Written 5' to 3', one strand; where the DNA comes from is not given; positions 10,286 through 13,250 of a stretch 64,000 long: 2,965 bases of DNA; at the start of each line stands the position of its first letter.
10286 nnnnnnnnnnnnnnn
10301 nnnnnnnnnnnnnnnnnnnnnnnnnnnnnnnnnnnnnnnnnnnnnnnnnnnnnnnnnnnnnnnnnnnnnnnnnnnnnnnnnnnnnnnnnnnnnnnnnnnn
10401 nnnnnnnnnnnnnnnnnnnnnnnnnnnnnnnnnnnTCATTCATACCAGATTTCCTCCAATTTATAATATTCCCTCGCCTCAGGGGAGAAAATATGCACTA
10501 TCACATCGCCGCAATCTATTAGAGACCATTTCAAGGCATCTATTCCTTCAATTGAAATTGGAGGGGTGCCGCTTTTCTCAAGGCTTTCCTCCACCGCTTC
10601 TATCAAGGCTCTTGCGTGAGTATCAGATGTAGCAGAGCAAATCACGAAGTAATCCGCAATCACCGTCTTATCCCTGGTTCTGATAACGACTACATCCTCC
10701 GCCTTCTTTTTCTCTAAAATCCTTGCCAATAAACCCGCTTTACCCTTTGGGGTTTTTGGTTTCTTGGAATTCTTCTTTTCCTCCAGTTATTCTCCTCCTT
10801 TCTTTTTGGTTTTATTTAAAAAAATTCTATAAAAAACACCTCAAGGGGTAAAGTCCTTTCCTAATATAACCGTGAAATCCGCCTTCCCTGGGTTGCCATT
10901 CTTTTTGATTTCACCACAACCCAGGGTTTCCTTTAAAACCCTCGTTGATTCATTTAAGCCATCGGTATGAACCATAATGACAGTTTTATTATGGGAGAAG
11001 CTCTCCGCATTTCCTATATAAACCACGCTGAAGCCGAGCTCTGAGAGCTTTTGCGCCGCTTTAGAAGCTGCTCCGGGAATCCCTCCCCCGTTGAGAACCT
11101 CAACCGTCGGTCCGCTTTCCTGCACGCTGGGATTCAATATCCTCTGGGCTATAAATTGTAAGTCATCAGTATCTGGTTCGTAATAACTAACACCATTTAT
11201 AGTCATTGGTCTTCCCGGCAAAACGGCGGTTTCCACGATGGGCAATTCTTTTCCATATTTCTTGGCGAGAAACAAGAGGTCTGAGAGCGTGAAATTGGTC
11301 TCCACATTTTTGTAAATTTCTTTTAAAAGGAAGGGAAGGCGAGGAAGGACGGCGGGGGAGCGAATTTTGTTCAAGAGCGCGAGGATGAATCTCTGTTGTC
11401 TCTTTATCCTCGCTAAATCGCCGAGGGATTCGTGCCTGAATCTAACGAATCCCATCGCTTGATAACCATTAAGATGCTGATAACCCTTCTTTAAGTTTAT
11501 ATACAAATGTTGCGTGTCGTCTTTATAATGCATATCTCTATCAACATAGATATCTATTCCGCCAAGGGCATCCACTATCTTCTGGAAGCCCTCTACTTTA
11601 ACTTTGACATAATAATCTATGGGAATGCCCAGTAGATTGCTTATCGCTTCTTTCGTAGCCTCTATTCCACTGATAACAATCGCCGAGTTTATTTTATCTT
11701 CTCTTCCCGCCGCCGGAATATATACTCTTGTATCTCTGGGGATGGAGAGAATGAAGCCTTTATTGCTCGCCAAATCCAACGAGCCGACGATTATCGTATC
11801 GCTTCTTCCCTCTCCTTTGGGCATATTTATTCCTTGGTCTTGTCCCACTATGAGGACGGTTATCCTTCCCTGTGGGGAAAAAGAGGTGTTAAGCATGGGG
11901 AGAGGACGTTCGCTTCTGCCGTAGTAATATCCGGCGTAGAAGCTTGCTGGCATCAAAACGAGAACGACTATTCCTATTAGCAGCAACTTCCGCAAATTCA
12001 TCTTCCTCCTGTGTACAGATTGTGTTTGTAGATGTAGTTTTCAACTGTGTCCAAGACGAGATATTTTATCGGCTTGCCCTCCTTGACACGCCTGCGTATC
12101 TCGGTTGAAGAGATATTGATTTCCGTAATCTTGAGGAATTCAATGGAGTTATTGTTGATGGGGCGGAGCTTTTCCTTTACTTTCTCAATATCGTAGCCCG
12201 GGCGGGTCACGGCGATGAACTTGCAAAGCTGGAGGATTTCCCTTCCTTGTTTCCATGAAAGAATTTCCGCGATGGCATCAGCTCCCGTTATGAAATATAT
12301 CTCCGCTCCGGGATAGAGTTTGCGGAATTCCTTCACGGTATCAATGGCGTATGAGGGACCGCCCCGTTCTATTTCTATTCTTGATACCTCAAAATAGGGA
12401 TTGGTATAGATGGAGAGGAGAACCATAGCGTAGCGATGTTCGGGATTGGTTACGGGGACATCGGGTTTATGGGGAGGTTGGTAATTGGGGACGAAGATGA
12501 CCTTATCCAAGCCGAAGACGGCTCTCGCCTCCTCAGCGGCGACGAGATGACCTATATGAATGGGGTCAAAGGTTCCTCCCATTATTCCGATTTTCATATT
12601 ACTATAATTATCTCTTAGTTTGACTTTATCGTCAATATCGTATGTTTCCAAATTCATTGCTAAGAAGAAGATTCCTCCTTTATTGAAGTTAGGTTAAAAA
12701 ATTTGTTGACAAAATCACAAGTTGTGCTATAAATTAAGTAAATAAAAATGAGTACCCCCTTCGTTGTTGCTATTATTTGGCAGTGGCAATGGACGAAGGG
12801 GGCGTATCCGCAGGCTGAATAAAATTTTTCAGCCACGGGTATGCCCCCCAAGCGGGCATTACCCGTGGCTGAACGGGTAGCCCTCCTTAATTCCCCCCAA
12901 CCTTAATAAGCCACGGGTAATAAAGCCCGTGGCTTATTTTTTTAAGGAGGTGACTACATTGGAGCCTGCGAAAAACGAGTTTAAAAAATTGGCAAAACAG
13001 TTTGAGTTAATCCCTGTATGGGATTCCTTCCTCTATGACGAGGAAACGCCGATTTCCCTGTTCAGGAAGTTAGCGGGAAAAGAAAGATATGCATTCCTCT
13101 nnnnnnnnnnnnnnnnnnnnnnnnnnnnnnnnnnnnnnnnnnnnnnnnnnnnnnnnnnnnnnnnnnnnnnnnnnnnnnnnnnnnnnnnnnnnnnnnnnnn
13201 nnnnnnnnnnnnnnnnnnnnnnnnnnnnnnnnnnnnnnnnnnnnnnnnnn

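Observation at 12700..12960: Leader-peptide transcription attenuator upstream of trpEGDCFBA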

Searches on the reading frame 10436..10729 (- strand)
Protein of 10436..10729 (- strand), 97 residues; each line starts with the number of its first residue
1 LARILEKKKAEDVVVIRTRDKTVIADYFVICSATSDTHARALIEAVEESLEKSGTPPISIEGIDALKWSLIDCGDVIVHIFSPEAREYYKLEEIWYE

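Call 41: search_protein_families(library=ncbifam, proteins=[window:10436-10729:-], max_evalue=1e-10)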
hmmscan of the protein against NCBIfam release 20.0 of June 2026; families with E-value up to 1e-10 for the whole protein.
window:10436-10729:- (97 aa): 1 family
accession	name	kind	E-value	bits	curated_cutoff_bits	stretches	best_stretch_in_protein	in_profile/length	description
TIGR00090.1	rsfS_iojap_ybeB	equivalog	1.3e-33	115.1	56.9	1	2-95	6-99/99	ribosome silencing factor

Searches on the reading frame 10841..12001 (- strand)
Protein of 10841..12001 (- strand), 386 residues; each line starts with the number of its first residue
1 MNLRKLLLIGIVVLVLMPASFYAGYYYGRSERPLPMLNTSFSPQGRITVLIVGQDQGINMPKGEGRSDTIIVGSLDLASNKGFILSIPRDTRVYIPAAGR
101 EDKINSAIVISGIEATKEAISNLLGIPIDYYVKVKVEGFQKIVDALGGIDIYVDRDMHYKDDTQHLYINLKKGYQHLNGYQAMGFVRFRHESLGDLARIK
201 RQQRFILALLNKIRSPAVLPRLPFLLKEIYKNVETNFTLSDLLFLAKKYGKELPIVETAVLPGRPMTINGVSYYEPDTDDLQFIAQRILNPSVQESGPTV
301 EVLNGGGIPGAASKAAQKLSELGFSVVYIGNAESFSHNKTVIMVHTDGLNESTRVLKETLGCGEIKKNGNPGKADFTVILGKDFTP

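Call 7: search_protein_families(library=ncbifam, proteins=[window:10841-12001:-])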
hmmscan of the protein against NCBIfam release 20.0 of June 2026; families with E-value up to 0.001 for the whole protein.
window:10841-12001:- (386 aa): 4 families
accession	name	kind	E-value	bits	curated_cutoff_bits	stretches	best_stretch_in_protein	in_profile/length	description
NF006897.1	PRK09379.1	equivalog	1.2e-44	152.8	441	1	40-287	53-292/298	polyisoprenyl-teichoic acid--peptidoglycan teichoic acid transferase TagU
TIGR00350.1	lytR_cpsA_psr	domain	6.5e-43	146.6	62.3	1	65-214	1-151/152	LCP family glycopolymer transferase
NF051849.1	LCP_trans_Cps2A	equivalog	3.6e-28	99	650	1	65-247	239-419/477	LCP family glycopolymer transferase CpsA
NF047591.1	ligase_LytR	equivalog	1e-25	90.8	450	1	46-288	57-311/336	glycopolymer--peptidoglycan transferase LytR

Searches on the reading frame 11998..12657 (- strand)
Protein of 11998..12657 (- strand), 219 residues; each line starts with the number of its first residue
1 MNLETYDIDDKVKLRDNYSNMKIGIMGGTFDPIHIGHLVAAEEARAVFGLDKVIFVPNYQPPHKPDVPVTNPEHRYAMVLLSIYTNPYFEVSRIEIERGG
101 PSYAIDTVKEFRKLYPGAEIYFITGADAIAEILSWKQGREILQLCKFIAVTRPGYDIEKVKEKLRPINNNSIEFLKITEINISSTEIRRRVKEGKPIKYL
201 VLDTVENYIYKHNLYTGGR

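Call 7: search_protein_families(library=ncbifam, proteins=[window:11998-12657:-])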
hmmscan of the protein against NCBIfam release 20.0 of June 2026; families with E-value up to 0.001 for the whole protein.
window:11998-12657:- (219 aa): 15 families
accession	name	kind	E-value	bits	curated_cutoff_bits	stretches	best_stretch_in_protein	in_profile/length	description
NF000840.1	PRK00071.1-3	equivalog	6.9e-81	270.5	150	1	19-216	4-199/201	nicotinate-nucleotide adenylyltransferase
TIGR00482.1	TIGR00482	equivalog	4.4e-59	199.8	112.45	1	25-215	1-194/194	nicotinate (nicotinamide) nucleotide adenylyltransferase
NF000841.0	PRK00071.1-4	equivalog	2.5e-53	180.8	197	1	19-216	5-193/194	nicotinate-nucleotide adenylyltransferase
NF000839.0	PRK00071.1-1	equivalog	5.9e-50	170.2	187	1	23-216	8-216/219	nicotinate-nucleotide adenylyltransferase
NF005519.0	PRK07152.1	equivalog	3.2e-47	161.2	315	1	21-216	1-185/361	nicotinate-nucleotide adenylyltransferase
NF005410.0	PRK06973.1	equivalog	5.5e-33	114.2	214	1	13-163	14-167/243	nicotinate-nucleotide adenylyltransferase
NF000843.0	PRK00071.2-2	equivalog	5.3e-27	94.7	240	1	18-158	9-147/212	nicotinate-nucleotide adenylyltransferase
NF000842.0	PRK00071.2-1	equivalog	4.2e-19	68.9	167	1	21-216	2-185/191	nicotinate-nucleotide adenylyltransferase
NF000845.0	PRK00071.2-4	equivalog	1.2e-14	54.2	210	1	20-160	7-145/197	nicotinate-nucleotide adenylyltransferase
TIGR00125.1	cyt_tran_rel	domain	2.5e-14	53.2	27.7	1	23-85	1-62/65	adenylyltransferase/cytidyltransferase family protein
NF000846.0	PRK00071.2-5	equivalog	2.5e-13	50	329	1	18-157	16-153/210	nicotinate-nucleotide adenylyltransferase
NF006479.0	PRK08887.1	equivalog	4.6e-11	42.8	164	1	21-150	2-131/174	nicotinate-nicotinamide nucleotide adenylyltransferase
TIGR01510.1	coaD_prev_kdtB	equivalog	0.00014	21.9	103.3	1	24-83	2-56/155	pantetheine-phosphate adenylyltransferase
NF001985.0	PRK00777.1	subfamily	0.00018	21.6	104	0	21-46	4-29/157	pantetheine-phosphate adenylyltransferase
NF005518.0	PRK07143.1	equivalog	0.00073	19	232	0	155-209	127-178/281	hypothetical protein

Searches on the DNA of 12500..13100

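Call 9: search_rna_families(source=window, start=12500, end=13100, threshold=evalue, max_evalue=10)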
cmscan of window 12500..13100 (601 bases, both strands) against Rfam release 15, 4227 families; matches with E-value up to 10: 13.
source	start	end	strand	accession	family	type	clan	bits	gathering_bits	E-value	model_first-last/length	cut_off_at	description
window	12850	12972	+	RF01773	rpsL_pseudo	Cis-reg; leader;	-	24.6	70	0.0079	1-128/128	no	Pseudomonas rpsL leader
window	12629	12708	+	RF02385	sau-13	Gene; sRNA;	-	19.4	55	2.4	1-104/104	no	Staphylococcus sRNA sau-13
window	12886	12995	-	RF01448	S_pombe_snR93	Gene; snRNA; snoRNA; HACA-box;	-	19.2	45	1.7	1-143/143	no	small nucleolar RNA snR93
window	12851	12931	+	RF03322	mir-1641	Gene; miRNA;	-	19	104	0.39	1-85/85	no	mir-1641 microRNA precursor family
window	12828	12873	+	RF00997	mir-942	Gene; miRNA;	-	17.6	100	1.6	1-86/86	no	mir-942 microRNA precursor family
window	12829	12888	+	RF01066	6C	Cis-reg;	-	17.6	47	8.8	1-75/75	no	6C RNA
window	12859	12942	+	RF00378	Qrr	Gene; sRNA;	-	16.9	50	2.1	1-108/108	no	Qrr RNA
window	12832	12870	+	RF03657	MIR6145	Gene; miRNA;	-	16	53.4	3.3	1-78/78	no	MIR6145 microRNA precursor family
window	12905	12938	+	RF02351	psRNA14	Gene; sRNA;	-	15.7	60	9.6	8-39/84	no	Proteobacteria sRNA psRNA14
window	12969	13040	+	RF00268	snoZ7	Gene; snRNA; snoRNA; CD-box;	CL00057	15.2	43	9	1-78/78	no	Small nucleolar RNA snoZ7/snoR77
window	12792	12851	-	RF03595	mir-3569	Gene; miRNA;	-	14.6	50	7.2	1-58/58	no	mir-3569 microRNA precursor family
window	12860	12941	+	RF02837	anti-hemB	Gene; sRNA;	-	13.9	49.5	1.7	1-81/81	no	Burkholderia RNA 7 (anti-hemB)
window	12729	12804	+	RF01822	RsaJ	Gene; sRNA;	-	11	100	5.2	230-287/287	no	RNA Staph. aureus A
